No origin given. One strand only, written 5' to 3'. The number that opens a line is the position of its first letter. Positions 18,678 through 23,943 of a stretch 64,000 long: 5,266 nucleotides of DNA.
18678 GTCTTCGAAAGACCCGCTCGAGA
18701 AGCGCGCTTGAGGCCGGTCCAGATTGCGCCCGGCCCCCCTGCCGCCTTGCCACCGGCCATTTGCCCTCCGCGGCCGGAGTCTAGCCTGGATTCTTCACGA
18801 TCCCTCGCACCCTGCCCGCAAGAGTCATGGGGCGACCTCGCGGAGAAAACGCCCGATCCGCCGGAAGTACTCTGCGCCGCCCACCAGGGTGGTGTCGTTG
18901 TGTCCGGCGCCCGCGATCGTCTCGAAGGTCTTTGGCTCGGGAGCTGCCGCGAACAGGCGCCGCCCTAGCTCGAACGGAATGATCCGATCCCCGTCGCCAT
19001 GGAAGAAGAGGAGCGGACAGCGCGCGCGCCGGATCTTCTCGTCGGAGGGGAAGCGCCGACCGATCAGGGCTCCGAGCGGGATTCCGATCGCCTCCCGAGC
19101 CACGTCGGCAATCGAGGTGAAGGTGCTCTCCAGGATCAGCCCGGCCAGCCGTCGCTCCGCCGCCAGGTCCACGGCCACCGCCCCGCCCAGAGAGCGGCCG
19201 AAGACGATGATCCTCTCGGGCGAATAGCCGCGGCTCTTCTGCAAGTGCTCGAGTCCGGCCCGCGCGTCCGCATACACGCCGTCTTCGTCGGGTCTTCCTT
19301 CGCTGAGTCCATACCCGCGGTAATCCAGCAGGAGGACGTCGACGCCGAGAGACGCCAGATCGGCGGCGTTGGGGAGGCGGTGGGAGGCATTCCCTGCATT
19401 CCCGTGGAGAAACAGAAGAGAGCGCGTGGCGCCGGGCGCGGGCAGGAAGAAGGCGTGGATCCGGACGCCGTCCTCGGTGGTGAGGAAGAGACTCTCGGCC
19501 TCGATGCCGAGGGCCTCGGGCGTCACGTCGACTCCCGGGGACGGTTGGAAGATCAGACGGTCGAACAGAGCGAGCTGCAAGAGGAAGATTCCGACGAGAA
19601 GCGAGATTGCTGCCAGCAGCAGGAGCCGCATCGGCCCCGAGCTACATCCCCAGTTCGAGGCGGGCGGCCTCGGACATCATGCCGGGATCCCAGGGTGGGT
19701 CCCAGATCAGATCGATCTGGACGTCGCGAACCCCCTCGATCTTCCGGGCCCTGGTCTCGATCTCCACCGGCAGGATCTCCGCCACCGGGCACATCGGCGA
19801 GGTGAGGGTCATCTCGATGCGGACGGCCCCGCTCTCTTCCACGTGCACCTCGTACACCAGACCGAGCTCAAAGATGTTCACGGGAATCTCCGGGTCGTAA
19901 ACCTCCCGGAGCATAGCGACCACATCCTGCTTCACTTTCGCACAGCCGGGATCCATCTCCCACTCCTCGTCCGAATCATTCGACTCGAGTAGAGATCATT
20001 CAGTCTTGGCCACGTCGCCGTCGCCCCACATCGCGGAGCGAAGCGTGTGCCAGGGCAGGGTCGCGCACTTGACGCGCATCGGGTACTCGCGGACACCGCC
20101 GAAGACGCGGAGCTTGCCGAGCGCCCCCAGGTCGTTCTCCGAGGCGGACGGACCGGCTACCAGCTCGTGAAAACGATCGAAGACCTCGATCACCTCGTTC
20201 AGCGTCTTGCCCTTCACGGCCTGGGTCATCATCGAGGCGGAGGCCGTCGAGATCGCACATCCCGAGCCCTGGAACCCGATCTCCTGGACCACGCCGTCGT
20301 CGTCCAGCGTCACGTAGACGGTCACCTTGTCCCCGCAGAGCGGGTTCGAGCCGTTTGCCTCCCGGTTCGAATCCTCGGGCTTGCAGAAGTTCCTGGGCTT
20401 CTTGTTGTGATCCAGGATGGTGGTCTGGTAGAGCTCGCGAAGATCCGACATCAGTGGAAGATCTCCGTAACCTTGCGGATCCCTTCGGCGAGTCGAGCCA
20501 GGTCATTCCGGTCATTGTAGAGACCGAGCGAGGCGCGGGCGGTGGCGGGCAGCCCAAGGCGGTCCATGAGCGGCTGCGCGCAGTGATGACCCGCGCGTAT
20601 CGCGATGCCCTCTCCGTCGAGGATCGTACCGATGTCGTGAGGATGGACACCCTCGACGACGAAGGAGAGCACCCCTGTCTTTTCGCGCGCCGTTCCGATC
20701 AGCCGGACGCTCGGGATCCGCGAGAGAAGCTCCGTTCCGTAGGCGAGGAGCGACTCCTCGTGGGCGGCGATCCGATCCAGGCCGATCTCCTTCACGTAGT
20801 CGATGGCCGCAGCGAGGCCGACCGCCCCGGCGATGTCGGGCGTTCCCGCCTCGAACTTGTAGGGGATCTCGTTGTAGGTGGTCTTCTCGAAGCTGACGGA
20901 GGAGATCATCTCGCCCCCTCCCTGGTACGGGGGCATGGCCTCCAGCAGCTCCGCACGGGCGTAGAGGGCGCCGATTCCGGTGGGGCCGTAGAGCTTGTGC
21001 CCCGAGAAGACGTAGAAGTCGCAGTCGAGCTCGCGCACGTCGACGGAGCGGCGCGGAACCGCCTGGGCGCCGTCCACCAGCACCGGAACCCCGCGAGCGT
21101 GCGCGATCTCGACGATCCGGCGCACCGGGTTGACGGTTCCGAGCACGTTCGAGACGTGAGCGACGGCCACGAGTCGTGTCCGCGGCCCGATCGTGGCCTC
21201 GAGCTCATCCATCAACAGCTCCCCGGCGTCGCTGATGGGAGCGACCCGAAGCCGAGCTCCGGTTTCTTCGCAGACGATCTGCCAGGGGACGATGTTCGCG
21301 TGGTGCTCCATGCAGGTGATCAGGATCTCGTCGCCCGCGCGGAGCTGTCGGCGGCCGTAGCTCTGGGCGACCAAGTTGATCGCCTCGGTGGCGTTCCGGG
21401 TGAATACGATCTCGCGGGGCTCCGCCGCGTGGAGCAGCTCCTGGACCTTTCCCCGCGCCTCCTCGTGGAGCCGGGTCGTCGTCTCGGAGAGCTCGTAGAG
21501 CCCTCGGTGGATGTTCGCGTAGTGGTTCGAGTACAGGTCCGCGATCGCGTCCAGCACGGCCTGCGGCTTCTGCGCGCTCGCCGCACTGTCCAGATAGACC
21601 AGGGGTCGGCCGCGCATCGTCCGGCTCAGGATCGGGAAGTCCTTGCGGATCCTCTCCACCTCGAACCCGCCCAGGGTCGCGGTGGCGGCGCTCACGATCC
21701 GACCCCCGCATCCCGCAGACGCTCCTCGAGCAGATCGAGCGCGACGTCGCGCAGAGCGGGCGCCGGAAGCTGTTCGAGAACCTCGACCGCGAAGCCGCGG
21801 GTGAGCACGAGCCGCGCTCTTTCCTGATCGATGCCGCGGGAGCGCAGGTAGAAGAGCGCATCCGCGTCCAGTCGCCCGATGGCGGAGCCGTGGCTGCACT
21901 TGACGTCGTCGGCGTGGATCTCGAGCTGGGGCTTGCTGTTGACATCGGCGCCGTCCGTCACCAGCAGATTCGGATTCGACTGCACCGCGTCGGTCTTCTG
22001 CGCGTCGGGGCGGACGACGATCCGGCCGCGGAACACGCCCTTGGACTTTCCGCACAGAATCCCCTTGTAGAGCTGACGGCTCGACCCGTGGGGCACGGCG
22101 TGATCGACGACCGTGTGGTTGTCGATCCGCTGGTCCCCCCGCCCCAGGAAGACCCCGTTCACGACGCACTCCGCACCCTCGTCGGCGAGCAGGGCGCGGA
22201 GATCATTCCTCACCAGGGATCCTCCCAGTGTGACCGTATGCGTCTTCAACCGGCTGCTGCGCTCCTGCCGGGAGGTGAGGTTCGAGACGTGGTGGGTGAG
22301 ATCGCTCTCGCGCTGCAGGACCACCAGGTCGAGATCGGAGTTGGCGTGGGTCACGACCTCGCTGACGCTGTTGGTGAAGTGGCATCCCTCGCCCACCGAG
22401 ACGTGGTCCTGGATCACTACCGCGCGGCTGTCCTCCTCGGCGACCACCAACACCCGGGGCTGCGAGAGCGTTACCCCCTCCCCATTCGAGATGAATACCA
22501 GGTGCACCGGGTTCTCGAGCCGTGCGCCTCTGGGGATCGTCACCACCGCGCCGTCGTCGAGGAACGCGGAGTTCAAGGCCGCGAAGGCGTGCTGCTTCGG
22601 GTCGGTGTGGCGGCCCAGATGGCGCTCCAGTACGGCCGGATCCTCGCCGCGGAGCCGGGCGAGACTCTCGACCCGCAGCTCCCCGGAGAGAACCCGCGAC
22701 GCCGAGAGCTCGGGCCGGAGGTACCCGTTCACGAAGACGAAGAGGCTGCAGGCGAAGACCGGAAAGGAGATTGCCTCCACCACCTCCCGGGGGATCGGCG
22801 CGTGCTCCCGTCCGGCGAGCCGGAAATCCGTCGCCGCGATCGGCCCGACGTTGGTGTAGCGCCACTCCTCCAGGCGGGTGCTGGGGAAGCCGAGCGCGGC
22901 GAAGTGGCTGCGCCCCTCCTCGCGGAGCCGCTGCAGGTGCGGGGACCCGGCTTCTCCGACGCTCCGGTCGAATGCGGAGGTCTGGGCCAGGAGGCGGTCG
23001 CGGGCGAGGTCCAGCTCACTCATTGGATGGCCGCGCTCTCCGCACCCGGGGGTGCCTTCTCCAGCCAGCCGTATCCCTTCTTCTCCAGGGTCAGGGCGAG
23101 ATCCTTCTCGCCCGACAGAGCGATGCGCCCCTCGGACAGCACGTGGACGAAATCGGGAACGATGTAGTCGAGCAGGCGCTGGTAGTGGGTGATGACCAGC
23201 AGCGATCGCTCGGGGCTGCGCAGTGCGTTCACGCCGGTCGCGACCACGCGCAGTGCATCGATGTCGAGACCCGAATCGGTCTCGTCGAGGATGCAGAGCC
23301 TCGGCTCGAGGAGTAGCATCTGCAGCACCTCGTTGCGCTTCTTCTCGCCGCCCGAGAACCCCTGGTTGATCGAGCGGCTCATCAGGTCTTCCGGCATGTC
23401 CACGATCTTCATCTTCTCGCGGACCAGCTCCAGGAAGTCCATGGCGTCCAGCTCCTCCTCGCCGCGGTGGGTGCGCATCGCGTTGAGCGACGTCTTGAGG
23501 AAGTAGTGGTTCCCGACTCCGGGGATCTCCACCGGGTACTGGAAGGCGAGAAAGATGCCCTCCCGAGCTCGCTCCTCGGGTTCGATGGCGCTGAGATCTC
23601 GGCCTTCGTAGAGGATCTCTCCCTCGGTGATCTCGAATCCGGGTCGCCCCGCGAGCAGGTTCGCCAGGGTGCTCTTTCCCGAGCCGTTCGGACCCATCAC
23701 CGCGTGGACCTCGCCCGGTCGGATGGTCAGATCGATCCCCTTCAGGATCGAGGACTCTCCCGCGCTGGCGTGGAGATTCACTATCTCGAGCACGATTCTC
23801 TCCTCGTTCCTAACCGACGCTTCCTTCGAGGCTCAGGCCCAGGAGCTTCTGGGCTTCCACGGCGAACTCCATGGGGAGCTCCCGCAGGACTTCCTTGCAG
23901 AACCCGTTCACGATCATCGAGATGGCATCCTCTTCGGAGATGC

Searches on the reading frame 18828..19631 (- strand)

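Call 78: search_protein_families(library=pfam, proteins=[window:18828-19631:-], max_evalue=0.0001)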
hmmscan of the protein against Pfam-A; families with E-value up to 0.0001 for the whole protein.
window:18828-19631:- (268 aa): 3 families
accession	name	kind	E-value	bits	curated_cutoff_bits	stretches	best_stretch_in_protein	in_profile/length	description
PF12146.15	Hydrolase_4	-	2.1e-19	70.2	27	1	71-177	6-116/239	Serine aminopeptidase, S33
PF00561.26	Abhydrolase_1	-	2.6e-13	50.6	25.8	1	72-174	3-109/245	alpha/beta hydrolase fold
PF12697.13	Abhydrolase_6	-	2.5e-12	48.3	26.3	1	72-179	1-103/217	Alpha/beta hydrolase family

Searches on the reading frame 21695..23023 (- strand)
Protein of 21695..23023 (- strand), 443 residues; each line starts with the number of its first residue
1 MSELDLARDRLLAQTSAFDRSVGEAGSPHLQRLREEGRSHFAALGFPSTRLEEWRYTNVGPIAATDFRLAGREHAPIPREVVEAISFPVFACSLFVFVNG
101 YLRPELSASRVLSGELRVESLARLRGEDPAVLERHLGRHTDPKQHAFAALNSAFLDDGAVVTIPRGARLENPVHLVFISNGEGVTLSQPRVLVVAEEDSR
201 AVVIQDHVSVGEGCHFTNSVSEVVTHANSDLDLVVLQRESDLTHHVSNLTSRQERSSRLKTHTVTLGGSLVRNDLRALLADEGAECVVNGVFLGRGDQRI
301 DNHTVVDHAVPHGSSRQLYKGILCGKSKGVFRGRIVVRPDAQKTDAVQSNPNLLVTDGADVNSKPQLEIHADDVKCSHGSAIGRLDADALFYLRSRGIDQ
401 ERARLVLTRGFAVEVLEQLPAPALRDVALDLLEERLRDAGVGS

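Call 7: search_protein_families(library=pfam, proteins=[window:21695-23023:-], max_evalue=0.001)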
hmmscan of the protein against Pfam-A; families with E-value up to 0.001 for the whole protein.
window:21695-23023:- (443 aa): 2 families
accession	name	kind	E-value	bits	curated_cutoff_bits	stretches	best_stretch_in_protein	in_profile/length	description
PF01458.23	SUFBD_core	-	8.2e-80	268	27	1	177-411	1-232/232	SUF system FeS cluster assembly, SufBD core domain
PF19295.5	SufBD_N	-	3.1e-21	76.2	23.5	1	24-174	20-171/172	SufBD protein N-terminal region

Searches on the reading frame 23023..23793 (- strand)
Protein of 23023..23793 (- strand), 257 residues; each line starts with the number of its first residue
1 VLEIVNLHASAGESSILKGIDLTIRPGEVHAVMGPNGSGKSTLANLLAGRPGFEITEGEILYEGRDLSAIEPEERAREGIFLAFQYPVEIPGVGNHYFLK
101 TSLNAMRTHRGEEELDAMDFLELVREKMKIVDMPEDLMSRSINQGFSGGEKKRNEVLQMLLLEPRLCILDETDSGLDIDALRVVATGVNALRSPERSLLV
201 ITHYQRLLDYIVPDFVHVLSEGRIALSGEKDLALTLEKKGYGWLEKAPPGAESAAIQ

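Call 7: search_protein_families(library=pfam, proteins=[window:23023-23793:-], max_evalue=0.001)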
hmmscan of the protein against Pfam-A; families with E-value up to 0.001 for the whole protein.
window:23023-23793:- (257 aa): 2 families
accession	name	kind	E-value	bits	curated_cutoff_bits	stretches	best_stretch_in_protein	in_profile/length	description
PF00005.33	ABC_tran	-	9.9e-25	88.2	25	1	17-172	1-135/137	ABC transporter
PF02463.25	SMC_N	-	2.7e-06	27.4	40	0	28-44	25-41/220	RecF/RecN/SMC N terminal domain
